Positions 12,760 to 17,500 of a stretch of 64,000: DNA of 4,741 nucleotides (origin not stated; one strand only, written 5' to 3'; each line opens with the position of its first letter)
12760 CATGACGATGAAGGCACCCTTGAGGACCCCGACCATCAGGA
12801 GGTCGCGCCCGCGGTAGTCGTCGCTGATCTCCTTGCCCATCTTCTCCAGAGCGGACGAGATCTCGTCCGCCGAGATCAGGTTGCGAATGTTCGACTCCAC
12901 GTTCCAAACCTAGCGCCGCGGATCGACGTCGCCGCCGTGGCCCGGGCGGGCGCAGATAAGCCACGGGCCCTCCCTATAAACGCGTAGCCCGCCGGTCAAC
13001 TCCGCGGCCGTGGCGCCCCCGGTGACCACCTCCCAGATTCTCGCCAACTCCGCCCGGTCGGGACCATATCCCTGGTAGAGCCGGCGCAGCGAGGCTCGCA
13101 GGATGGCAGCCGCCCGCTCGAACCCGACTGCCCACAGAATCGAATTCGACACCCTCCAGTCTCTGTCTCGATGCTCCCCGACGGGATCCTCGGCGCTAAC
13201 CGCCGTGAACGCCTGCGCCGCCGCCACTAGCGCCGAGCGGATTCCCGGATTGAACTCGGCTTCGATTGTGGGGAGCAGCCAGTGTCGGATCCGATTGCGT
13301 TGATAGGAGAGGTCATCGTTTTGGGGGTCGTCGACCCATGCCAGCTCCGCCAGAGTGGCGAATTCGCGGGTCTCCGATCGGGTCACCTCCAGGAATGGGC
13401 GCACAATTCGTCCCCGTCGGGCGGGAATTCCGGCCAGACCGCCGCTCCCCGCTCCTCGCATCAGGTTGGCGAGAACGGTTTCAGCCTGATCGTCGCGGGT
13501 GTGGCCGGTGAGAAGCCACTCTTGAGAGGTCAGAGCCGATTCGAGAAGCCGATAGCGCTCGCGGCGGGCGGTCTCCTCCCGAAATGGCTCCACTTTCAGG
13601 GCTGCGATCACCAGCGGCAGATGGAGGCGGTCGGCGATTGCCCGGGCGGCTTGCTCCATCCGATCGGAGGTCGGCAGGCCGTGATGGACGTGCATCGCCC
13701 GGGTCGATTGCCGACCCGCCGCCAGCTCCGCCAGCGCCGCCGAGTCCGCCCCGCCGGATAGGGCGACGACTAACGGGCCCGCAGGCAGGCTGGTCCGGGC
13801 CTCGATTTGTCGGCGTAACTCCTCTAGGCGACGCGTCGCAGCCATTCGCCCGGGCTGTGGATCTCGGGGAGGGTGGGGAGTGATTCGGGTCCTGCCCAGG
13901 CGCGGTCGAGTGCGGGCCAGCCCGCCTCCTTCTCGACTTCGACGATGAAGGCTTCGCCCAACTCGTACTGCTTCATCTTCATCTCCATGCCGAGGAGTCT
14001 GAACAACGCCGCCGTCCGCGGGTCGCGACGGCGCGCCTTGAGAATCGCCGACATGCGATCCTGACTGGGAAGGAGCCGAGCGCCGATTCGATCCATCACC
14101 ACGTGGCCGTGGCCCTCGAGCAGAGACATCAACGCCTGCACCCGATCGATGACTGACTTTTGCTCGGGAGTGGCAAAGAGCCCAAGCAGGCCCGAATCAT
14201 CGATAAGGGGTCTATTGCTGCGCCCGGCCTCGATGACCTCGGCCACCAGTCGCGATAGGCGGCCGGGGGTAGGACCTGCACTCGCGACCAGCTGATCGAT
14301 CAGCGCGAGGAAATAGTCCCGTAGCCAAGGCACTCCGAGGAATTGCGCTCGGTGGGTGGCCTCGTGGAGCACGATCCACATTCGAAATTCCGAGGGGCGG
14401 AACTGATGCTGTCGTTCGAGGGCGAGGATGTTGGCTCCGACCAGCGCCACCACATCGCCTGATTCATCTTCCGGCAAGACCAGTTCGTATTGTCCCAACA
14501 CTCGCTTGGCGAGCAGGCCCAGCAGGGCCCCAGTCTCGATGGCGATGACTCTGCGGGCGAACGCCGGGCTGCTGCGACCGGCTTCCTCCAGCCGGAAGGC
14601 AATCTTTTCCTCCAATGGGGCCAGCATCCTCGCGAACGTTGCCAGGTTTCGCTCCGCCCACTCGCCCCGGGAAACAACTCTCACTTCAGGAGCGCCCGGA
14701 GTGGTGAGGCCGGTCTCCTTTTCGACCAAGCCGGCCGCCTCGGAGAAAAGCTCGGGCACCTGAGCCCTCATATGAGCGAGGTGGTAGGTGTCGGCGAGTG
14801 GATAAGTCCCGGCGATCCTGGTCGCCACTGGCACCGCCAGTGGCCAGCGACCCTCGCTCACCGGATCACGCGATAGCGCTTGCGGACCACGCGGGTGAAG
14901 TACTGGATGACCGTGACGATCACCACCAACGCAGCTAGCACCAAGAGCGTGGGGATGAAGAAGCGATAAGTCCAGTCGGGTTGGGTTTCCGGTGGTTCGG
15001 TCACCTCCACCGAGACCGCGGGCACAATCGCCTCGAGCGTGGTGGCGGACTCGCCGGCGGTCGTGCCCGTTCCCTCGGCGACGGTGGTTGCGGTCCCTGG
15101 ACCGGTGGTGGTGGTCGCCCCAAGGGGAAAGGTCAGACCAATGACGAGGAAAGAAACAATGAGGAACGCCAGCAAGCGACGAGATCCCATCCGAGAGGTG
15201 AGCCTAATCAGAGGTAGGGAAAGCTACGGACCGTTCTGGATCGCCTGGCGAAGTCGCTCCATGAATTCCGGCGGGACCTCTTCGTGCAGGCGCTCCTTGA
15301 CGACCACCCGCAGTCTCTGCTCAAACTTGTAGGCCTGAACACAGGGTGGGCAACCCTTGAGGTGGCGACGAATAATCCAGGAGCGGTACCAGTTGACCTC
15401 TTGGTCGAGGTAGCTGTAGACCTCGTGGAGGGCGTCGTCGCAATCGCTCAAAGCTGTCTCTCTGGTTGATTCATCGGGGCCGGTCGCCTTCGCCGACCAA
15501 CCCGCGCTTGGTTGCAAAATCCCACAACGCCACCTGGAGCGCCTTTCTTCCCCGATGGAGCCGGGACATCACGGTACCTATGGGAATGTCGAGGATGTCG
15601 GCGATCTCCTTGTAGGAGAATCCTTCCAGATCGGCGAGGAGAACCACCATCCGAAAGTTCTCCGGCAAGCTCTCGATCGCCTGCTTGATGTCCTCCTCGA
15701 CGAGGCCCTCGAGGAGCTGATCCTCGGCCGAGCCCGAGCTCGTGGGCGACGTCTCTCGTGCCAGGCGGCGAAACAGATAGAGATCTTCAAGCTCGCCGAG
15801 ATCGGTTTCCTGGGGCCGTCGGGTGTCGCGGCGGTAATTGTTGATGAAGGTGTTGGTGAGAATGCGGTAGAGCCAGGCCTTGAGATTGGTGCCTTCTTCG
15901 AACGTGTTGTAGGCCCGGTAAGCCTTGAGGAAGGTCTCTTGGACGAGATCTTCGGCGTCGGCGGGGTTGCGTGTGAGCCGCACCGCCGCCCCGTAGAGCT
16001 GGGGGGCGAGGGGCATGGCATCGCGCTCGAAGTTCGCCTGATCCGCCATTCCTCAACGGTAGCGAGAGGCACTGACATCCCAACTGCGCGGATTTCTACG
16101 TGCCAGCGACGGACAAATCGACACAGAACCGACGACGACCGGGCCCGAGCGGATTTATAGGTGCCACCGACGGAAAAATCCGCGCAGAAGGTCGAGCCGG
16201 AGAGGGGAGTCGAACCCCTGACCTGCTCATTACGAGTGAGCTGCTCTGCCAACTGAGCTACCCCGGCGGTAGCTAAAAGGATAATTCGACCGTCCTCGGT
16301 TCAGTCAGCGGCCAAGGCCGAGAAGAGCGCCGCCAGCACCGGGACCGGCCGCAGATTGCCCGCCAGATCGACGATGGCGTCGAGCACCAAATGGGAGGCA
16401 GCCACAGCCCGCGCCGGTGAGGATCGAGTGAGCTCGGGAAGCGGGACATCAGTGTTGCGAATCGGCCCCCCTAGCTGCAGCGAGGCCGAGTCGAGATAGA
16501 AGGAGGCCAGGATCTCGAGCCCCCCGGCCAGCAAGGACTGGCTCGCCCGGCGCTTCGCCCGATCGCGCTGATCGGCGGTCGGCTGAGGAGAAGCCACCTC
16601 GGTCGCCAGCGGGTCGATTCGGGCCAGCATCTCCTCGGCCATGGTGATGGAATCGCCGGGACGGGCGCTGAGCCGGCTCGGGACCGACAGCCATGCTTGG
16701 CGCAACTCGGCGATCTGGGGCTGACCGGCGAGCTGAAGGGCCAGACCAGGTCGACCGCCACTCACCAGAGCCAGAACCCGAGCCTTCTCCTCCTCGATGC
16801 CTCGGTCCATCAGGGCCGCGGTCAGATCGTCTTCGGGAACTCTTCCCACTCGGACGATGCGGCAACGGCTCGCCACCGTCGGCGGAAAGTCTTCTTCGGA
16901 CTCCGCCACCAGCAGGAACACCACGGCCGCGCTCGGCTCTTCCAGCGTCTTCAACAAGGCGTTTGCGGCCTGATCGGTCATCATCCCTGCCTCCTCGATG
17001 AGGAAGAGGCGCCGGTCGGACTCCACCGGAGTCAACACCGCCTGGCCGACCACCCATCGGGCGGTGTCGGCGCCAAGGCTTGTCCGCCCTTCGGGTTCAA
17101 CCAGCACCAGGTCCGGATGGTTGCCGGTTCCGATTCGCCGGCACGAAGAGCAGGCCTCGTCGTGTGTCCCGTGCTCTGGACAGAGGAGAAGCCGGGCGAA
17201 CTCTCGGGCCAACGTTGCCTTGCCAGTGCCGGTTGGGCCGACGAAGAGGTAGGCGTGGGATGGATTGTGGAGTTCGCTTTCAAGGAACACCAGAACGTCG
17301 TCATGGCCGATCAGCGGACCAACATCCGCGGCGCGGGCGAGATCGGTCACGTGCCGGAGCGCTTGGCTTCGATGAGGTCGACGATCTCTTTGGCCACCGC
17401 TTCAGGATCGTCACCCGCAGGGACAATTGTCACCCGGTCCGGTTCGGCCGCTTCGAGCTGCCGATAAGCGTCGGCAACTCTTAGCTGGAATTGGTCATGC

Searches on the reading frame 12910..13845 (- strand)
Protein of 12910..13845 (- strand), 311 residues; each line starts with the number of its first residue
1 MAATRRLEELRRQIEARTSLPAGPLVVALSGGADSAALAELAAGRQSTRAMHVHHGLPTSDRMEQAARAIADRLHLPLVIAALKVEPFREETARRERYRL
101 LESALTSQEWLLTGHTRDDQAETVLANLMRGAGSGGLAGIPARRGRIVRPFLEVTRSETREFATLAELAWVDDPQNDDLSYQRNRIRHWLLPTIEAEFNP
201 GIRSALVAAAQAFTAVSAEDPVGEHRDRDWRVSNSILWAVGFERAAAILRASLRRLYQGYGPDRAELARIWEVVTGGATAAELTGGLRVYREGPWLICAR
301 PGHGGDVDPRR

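Call 31: search_protein_families(library=pfam, proteins=[window:12910-13845:-], max_evalue=0.00001)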
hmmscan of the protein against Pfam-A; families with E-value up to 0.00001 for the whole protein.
window:12910-13845:- (311 aa): 1 family
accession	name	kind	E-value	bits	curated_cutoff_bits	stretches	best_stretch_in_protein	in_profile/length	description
PF01171.26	ATP_bind_3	-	5.3e-40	137.5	27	1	25-188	2-181/182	PP-loop family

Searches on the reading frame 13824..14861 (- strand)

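Call 31: search_protein_families(library=pfam, proteins=[window:13824-14861:-], max_evalue=0.00001)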
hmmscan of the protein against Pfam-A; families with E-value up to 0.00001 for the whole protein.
window:13824-14861:- (345 aa): 1 family
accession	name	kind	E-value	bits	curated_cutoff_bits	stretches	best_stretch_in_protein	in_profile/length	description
PF10103.15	Zincin_2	-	1.3e-76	258.6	25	1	6-341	3-344/344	Zincin-like metallopeptidase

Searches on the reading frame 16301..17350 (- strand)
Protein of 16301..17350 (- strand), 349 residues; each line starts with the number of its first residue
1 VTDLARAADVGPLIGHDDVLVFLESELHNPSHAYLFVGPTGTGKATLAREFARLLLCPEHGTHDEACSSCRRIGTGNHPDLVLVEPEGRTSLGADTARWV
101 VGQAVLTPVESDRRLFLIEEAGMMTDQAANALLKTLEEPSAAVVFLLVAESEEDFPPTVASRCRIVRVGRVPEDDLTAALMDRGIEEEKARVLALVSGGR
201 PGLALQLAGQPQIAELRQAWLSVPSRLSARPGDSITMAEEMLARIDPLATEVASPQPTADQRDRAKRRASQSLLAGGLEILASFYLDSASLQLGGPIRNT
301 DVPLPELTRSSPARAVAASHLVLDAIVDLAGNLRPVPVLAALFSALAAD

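Call 31: search_protein_families(library=pfam, proteins=[window:16301-17350:-], max_evalue=0.00001)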
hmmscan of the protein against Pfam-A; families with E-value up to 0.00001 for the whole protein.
window:16301-17350:- (349 aa): 1 family
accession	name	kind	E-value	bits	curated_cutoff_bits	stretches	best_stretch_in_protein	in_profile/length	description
PF13177.12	DNA_pol3_delta2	-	2.4e-41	141.8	27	1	29-168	17-157/161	DNA polymerase III, delta subunit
